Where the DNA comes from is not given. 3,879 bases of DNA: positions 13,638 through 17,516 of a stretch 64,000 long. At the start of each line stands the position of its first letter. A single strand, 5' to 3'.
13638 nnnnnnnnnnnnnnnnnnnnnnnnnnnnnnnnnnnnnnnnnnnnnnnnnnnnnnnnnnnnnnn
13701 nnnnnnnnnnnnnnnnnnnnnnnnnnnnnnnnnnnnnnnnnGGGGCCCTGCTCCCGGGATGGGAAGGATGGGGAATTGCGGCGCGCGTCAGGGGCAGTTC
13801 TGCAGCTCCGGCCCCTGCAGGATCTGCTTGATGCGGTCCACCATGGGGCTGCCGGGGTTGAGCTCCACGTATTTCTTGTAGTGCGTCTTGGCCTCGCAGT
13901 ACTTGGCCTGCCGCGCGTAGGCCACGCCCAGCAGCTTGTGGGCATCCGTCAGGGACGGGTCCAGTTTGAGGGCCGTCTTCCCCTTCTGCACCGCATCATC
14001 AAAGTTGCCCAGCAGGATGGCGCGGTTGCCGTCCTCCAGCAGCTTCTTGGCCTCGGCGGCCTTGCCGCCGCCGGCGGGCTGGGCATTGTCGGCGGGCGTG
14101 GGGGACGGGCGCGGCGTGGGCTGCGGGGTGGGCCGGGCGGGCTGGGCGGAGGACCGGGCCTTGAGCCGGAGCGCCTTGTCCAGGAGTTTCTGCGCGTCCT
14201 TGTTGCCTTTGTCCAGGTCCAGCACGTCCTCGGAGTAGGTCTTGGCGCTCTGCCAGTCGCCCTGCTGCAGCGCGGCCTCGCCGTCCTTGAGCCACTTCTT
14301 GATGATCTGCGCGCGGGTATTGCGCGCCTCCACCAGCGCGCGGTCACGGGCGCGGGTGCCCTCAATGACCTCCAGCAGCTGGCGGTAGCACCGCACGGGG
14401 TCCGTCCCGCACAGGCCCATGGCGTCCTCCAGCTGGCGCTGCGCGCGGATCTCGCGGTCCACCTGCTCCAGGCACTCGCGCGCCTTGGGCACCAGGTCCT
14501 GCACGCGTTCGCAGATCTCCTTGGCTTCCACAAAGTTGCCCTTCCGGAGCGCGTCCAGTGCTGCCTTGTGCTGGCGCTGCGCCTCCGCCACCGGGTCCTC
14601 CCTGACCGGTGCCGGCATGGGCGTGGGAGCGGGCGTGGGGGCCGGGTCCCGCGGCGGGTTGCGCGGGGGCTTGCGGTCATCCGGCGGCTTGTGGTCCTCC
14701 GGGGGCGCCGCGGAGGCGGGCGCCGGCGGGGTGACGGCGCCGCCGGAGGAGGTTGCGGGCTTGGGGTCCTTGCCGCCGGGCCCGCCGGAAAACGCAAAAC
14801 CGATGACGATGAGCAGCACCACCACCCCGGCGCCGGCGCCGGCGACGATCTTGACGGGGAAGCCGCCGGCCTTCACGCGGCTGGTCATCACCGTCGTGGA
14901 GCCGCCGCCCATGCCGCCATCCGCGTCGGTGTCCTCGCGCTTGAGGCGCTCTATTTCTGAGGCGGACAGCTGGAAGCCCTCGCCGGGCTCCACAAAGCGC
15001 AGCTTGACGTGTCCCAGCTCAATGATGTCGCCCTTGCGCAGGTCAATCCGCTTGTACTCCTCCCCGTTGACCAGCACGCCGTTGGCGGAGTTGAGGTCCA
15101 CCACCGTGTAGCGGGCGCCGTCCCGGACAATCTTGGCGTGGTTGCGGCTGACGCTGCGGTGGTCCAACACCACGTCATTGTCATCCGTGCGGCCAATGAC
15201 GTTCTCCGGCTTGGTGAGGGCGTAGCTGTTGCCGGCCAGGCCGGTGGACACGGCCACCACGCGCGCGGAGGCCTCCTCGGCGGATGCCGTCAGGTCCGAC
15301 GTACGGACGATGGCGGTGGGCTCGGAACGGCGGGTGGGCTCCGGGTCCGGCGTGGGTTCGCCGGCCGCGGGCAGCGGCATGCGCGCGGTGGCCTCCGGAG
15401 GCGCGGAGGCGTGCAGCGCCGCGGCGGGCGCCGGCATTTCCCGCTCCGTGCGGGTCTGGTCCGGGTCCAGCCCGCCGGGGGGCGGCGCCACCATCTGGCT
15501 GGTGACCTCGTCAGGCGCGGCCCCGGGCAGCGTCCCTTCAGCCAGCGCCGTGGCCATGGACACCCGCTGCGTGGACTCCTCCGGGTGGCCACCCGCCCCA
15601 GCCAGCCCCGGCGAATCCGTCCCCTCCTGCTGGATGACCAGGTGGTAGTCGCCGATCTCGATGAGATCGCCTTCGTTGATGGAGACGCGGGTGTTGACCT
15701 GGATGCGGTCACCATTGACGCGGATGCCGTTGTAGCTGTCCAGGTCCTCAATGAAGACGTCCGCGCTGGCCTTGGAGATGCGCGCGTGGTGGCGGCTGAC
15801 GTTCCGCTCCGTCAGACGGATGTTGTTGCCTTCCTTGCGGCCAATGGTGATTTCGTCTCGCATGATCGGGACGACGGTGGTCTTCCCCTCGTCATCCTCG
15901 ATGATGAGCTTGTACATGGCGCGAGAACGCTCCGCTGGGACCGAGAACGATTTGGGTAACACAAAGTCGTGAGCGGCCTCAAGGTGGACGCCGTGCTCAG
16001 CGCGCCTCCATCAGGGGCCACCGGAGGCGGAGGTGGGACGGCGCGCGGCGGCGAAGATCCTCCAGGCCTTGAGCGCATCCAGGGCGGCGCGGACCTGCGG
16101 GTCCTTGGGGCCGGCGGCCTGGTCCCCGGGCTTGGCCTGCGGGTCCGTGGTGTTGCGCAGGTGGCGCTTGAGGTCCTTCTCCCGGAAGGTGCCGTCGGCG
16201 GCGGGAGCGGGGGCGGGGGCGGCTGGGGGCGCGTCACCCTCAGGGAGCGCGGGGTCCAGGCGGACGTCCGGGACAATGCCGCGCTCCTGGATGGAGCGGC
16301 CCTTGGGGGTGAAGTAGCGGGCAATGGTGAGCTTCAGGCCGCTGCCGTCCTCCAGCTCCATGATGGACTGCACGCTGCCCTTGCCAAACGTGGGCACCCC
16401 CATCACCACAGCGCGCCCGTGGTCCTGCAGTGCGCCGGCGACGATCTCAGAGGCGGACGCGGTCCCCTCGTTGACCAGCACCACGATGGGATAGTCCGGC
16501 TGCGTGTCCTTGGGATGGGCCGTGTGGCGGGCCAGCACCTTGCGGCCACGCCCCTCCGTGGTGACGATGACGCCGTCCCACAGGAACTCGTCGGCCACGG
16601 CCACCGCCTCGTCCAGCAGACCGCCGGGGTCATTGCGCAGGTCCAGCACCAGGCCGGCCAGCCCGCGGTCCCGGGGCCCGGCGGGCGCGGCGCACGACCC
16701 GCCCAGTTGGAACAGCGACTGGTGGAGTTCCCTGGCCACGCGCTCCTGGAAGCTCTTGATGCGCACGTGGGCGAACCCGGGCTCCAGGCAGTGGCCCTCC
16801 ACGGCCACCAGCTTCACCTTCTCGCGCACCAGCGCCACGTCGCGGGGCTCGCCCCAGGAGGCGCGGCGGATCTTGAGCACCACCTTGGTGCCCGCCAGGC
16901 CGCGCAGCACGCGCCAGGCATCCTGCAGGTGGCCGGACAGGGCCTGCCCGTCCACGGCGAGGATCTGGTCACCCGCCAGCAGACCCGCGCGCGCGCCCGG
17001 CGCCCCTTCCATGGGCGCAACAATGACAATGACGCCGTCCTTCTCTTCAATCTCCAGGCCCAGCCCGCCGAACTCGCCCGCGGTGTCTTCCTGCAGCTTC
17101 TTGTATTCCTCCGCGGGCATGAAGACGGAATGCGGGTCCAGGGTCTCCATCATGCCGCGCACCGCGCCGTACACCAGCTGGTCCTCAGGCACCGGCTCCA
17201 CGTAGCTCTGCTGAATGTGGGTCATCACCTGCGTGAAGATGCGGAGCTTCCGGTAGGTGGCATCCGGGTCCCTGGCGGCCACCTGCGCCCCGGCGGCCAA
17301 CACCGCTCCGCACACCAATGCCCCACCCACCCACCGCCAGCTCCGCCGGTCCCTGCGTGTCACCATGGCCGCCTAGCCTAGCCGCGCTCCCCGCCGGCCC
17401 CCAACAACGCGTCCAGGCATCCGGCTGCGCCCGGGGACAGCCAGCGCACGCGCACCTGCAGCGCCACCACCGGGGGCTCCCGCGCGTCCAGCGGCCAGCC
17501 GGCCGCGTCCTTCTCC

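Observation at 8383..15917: Candidate motility/polarity signalling cluster: C2 lipoprotein, TPR-2xcNMP protein, AglZ/FrzS-like pseudo-receiver coiled-coil protein, tandem-FHA/TPR protein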

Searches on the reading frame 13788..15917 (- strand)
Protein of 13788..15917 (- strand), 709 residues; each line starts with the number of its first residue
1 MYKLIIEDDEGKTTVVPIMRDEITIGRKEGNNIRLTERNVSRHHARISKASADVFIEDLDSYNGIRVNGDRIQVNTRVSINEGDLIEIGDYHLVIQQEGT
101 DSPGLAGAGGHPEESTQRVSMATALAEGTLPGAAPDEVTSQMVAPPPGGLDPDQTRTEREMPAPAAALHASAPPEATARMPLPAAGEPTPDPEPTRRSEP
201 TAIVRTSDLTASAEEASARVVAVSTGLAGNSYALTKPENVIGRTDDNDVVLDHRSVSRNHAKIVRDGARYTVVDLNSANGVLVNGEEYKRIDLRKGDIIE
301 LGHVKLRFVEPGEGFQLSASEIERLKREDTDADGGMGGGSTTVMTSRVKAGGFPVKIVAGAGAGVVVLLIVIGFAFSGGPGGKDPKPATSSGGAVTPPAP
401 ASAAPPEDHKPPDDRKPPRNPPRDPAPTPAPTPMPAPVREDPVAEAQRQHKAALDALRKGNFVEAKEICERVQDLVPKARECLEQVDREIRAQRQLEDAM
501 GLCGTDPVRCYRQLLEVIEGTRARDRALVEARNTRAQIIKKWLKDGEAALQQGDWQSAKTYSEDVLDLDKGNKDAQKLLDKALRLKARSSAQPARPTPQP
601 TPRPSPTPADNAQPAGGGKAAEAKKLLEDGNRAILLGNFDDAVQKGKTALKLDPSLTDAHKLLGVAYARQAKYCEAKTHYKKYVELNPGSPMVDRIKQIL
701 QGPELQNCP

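Call 6: search_protein_families(library=pfam, proteins=[window:13788-15917:-], max_evalue=0.01)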
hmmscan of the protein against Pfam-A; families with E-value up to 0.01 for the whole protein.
window:13788-15917:- (709 aa): 12 families
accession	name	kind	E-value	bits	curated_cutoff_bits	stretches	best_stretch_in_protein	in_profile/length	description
PF00498.31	FHA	-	4.9e-36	123.4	20.7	2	240-302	2-67/67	FHA domain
PF16697.10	Yop-YscD_cpl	-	1.7e-30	105.6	33.2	2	228-311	8-93/94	Inner membrane component of T3SS, cytoplasmic domain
PF07719.23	TPR_2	-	1.2e-10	41.1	27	1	658-689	2-33/34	Tetratricopeptide repeat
PF14559.12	TPR_19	-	5.4e-09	36.7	25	1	635-696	3-64/68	Tetratricopeptide repeat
PF13432.12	TPR_16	-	6.1e-07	30.2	32.7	1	636-691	10-65/65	Tetratricopeptide repeat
PF13414.12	TPR_11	-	2.1e-06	27.7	26.8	1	630-670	1-41/42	TPR repeat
PF00515.34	TPR_1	-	2.6e-05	24.3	27.8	1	658-689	2-33/34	Tetratricopeptide repeat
PF13428.12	TPR_14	-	2.9e-05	24.8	23.5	0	658-692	2-36/44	Tetratricopeptide repeat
PF18221.6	MU2_FHA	-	5.3e-05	23.6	29.2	1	239-308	16-85/94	Mutator 2 Fork head associated domain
PF13371.12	TPR_9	-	0.0039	17.6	35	0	648-701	20-73/73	Tetratricopeptide repeat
PF13174.12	TPR_6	-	0.0053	17.8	26.3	0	663-690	6-33/33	Tetratricopeptide repeat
PF13181.12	TPR_8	-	0.0098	16.4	25.7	0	662-688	6-32/34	Tetratricopeptide repeat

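Call 7: search_protein_families(library=ncbifam, proteins=[window:13788-15917:-], max_evalue=0.01)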
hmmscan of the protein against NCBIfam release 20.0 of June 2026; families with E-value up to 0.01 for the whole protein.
window:13788-15917:- (709 aa): 15 families
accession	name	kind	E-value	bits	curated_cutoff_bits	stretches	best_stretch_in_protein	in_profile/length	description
NF049868.1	FhaB_Rv0019c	equivalog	9.6e-31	107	125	2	3-90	68-153/158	FHA domain-containing protein FhaB/FipA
TIGR03354.1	VI_FHA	hypoth_equivalog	3.2e-24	86.5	120.25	2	17-206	20-226/420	type VI secretion system-associated FHA domain protein TagH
NF052573.1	HisKinEspAMyxo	equivalog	4.6e-22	77.9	1400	2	210-308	16-119/755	serine histidine kinase EspA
NF041660.2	oxygluDhInhib_OdhI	equivalog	1.2e-21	76.9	200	2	214-309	33-128/130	oxoglutarate dehydrogenase inhibitor Odhl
NF033760.1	gliding_GltG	equivalog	1.8e-16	59.9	650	2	19-272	22-262/650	adventurous gliding motility protein GltG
NF052403.1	ESX1TransRegEspM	equivalog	2e-13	50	550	2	221-304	13-95/367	ESX-1 type VII secretion system transcriptional regulator EspM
NF042912.1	Amuc_1098_fam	equivalog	7.5e-08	30.9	750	1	439-587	53-203/805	Amuc_1098 family type IV pilus outer membrane protein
NF040959.1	MamA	equivalog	7.6e-06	25.5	200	1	636-687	152-203/204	magnetosome protein MamA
TIGR02521.1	type_IV_pilW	equivalog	6.4e-05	22.6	154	1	637-691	45-99/234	type IV pilus biogenesis/stability protein PilW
TIGR02917.1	PEP_TPR_lipo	equivalog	7.9e-05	20.7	312.2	1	637-693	173-229/899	XrtA/PEP-CTERM system TPR-repeat protein PrsT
TIGR03302.1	OM_YfiO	subfamily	0.0002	20.9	81.4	0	620-695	30-108/239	outer membrane protein assembly factor BamD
NF033762.1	social_mot_Tgl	equivalog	0.0018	17.7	225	1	635-689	43-98/252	social motility TPR repeat lipoprotein Tgl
NF033761.1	gliding_GltJ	equivalog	0.0024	17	450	1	356-451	371-468/671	adventurous gliding motility protein GltJ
TIGR02795.1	tol_pal_ybgF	equivalog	0.0033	18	90.1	0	632-691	11-73/119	tol-pal system protein YbgF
NF052243.1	T4PFormProtSgmX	equivalog_domain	0.0074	14.6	1800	1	586-662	311-387/1065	type IV pili formation protein SgmX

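Call 40: find_related_loci(query=A4, collection=metagenome_contigs, flank=8000)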
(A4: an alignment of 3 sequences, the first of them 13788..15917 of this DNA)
Query A4 (709 aa) in metagenome_contigs; peptide patterns used: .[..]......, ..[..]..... (x = any residue, [..] = any of these).
115 stretches matched a pattern; 52 encode a relative of the query (tblastn E <= 1e-3); 52 distinct loci.
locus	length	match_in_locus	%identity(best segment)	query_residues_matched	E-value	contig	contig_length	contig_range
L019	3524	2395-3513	64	1-368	4e-127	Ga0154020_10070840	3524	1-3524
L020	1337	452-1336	58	1-286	6e-101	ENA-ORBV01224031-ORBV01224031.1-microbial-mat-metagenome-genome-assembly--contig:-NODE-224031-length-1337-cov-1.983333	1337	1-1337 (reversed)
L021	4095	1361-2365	45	1-395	1e-82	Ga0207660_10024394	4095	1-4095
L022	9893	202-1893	33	1-668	8e-82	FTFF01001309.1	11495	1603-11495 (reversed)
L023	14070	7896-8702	48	1-315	4e-77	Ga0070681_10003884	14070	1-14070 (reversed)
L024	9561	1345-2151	48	1-315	3e-77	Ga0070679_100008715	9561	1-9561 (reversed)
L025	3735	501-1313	48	1-315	5e-77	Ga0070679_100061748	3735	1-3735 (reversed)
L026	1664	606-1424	50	1-315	7e-81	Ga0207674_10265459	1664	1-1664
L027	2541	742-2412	46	1-666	6e-78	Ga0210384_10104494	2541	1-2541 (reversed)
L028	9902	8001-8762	48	1-318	6e-75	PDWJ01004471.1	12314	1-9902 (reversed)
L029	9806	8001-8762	46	1-318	1e-74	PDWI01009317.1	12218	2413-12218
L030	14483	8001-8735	47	1-315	2e-74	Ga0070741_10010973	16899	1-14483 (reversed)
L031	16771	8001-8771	47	1-315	7e-74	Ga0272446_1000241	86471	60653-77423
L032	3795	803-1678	44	1-353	8e-74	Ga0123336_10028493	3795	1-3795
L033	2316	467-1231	46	1-315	2e-75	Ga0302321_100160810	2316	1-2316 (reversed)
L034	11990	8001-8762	45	1-315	8e-73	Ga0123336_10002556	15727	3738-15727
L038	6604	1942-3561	45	1-666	1e-70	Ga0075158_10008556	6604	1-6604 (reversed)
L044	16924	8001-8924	40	1-366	2e-69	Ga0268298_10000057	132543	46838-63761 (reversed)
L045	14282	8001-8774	46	1-317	2e-68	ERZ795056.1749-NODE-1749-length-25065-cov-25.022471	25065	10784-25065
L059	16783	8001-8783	44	1-327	6e-70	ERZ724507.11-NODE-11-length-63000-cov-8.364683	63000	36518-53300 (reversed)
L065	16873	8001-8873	58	1-379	4e-31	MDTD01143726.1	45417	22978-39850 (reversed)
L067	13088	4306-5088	36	1-327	1e-43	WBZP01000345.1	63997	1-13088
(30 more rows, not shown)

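Call 43: search_protein_families(library=pfam, proteins=[L031:8001-9800:+, L044:8001-9770:+, L065:8001-9794:+, L031:10857-12890:+, L044:9858-11456:+, L059:9878-11494:+, L023:9818-10594:+, L034:9786-10643:+, L065:9963-11018:+, L045:11120-13207:+], max_evalue=0.001)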
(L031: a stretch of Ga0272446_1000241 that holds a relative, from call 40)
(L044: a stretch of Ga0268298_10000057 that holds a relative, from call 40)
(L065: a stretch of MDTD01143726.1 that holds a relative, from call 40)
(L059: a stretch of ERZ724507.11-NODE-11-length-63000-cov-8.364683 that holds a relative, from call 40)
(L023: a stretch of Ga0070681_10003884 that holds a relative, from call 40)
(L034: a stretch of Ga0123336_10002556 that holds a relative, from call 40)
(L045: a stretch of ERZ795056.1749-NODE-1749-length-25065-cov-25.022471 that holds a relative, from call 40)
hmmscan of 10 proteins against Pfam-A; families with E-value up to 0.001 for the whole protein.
L031:8001-9800:+ (599 aa): 2 families
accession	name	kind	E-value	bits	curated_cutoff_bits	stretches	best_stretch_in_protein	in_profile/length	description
PF00498.31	FHA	-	4.3e-35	120.4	20.7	2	181-244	1-67/67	FHA domain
PF16697.10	Yop-YscD_cpl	-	8.9e-28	96.8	33.2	2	170-252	8-92/94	Inner membrane component of T3SS, cytoplasmic domain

L044:8001-9770:+ (589 aa): 2 families
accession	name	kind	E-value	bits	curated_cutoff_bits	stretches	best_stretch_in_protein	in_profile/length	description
PF00498.31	FHA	-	1.3e-34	118.9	20.7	2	168-231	1-67/67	FHA domain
PF16697.10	Yop-YscD_cpl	-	2e-27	95.7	33.2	2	159-240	10-93/94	Inner membrane component of T3SS, cytoplasmic domain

L065:8001-9794:+ (597 aa): 2 families
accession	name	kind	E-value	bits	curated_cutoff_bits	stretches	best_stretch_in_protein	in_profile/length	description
PF00498.31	FHA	-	8.5e-33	113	20.7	2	154-217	1-67/67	FHA domain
PF16697.10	Yop-YscD_cpl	-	3.2e-31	107.9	33.2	2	14-95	10-92/94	Inner membrane component of T3SS, cytoplasmic domain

L031:10857-12890:+ (677 aa): 1 family
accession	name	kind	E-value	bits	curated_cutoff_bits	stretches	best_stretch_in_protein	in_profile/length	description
PF00691.25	OmpA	-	5.2e-18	65.6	27.2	1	563-651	1-90/98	OmpA family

L044:9858-11456:+ (532 aa): 3 families
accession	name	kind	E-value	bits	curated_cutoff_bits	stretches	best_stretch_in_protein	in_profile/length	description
PF04280.21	Tim44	-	2.2e-14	54.3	29.6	1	154-291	2-135/147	Tim44-like domain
PF13248.11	Zn_ribbon_3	-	0.00018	21.3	27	0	481-501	5-24/26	zinc-ribbon domain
PF12773.13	DZR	-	0.00057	20.4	27.3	0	303-328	14-36/45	Double zinc ribbon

L059:9878-11494:+ (538 aa): 3 families
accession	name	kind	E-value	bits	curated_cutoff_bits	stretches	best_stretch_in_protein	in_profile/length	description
PF04280.21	Tim44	-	7.2e-15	55.8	29.6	1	163-300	2-135/147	Tim44-like domain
PF13248.11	Zn_ribbon_3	-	2.2e-05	24.2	27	1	490-512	5-26/26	zinc-ribbon domain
PF12773.13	DZR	-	5.6e-05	23.7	27.3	0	490-512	1-22/45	Double zinc ribbon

L023:9818-10594:+ (258 aa): 1 family
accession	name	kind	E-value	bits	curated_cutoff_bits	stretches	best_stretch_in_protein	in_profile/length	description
PF14224.11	DUF4331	-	5.9e-14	52.6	27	1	112-257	139-235/421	Domain of unknown function (DUF4331)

L034:9786-10643:+ (285 aa): 1 family
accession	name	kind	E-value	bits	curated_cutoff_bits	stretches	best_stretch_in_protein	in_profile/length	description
PF01261.30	AP_endonuc_2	-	1.9e-06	28.2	31.1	1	69-260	53-218/249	Xylose isomerase-like TIM barrel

L065:9963-11018:+ (351 aa): 5 families
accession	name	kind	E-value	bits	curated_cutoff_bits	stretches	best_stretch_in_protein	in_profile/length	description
PF13428.12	TPR_14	-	7.1e-09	35.9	23.5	0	44-82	3-41/44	Tetratricopeptide repeat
PF14559.12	TPR_19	-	4e-08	33.9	25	0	53-91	2-40/68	Tetratricopeptide repeat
PF13432.12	TPR_16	-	3.4e-06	27.8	32.7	0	268-306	7-45/65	Tetratricopeptide repeat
PF07719.23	TPR_2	-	8.6e-05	22.8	27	0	261-291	4-34/34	Tetratricopeptide repeat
PF13414.12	TPR_11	-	0.00086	19.4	26.8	0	268-306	4-42/42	TPR repeat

L045:11120-13207:+ (695 aa): 1 family
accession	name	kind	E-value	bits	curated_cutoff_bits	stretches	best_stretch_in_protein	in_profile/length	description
PF00691.25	OmpA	-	4.9e-18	65.7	27.2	1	583-673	1-92/98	OmpA family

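Call 69: list_cluster_members(proteins=[window:13788-15917:-, L031:8001-9800:+, L044:8001-9770:+, L065:8001-9794:+, L022:202-2001:+, L038:1942-3705:+, L023:7896-9710:+, L045:8001-9791:+, L067:4306-6099:+, window:10334-13741:-])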
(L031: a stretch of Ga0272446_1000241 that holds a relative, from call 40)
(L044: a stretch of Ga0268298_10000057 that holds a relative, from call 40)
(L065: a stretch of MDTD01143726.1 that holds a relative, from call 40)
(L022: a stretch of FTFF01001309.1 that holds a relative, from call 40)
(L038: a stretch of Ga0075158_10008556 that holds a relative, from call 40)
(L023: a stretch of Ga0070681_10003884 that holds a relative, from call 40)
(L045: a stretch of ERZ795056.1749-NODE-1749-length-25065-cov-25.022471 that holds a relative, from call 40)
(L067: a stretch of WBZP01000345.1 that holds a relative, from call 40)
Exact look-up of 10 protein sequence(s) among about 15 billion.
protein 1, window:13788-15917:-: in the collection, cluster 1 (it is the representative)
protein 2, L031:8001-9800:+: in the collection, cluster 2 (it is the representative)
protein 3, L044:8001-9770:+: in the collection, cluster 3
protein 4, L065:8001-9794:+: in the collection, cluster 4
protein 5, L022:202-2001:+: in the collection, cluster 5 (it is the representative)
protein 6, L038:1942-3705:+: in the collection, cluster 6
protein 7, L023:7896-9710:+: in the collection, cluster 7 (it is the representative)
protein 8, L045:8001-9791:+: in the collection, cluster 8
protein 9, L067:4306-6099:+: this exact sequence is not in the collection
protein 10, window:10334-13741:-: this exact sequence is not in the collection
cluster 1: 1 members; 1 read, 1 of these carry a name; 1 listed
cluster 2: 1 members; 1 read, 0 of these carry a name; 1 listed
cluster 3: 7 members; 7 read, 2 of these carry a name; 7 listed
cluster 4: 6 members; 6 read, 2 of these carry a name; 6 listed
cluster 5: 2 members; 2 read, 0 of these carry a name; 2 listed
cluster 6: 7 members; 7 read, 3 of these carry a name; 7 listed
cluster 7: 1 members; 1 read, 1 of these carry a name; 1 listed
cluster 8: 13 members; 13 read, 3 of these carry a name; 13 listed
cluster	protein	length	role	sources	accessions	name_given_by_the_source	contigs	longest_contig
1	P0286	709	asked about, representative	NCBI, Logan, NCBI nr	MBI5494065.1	MAG: FHA domain-containing protein [Deltaproteobacteria bacterium] | FHA domain-containing protein [Deltaproteobacteria bacterium]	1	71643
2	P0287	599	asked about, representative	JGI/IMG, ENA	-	-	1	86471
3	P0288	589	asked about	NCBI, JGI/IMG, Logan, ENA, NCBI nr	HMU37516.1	MAG TPA: FHA domain-containing protein [Pseudomonadota bacterium] | pSer/pThr/pTyr-binding forkhead associated (FHA) protein | FHA domain-containing protein [Pseudomonadota bacterium]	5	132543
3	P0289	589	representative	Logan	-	-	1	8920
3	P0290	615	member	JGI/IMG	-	pSer/pThr/pTyr-binding forkhead associated (FHA) protein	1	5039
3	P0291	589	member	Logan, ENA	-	-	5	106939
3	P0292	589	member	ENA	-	-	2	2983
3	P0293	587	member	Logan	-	-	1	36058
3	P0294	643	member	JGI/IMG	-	-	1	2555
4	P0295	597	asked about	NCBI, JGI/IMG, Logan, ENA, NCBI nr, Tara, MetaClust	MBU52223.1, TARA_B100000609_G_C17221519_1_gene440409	MAG: hypothetical protein CL920_26310 [Deltaproteobacteria bacterium] | hypothetical protein [Deltaproteobacteria bacterium] | strand:+ start:6219 stop:8012 length:1794 start_codon:yes stop_codon:yes ...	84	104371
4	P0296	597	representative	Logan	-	-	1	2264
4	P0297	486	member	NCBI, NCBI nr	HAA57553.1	MAG TPA: hypothetical protein DCE42_22495, partial [Myxococcales bacterium] | hypothetical protein [Myxococcales bacterium]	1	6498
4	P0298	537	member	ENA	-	-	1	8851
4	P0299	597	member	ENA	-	-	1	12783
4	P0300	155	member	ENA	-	-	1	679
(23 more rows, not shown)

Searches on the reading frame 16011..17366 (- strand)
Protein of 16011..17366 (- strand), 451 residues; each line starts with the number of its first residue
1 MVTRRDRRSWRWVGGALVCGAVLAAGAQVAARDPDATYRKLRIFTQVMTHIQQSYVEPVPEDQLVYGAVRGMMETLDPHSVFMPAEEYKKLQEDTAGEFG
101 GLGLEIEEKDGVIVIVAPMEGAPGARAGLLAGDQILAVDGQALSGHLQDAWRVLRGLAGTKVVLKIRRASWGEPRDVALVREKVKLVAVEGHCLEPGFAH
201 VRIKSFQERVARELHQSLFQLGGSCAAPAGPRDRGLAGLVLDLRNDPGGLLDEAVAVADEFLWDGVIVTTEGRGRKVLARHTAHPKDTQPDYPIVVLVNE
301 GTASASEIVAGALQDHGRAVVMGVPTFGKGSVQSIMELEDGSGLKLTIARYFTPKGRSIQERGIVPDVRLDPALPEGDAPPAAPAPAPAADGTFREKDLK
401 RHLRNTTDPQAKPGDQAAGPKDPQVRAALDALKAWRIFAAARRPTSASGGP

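Call 6: search_protein_families(library=pfam, proteins=[window:16011-17366:-], max_evalue=0.01)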
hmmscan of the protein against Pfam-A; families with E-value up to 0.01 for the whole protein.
window:16011-17366:- (451 aa): 6 families
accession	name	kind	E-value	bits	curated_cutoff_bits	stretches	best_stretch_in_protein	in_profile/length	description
PF03572.23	Peptidase_S41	-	3.7e-51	173.4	24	1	199-369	3-164/165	Peptidase family S41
PF17820.7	PDZ_6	-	4.6e-14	52.3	27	1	114-168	1-54/54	PDZ domain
PF22694.1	CtpB_N-like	-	4.8e-10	40.2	27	1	36-86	33-84/85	Activating protease CtpB N-terminal domain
PF13180.12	PDZ_2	-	9.9e-09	35.8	27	1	100-169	1-70/80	PDZ domain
PF00595.29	PDZ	-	3.4e-07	31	23.2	1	100-166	10-80/81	PDZ domain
PF14685.13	PDZ_Tricorn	-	0.0023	18.3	25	1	123-177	32-86/88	Tricorn protease PDZ domain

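Call 38: find_encoding_contigs(protein=window:16011-17366:-, flank=2000, max_places=3)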
Protein window:16011-17366:- (451 aa): no gene with exactly this product is on record in the collection.
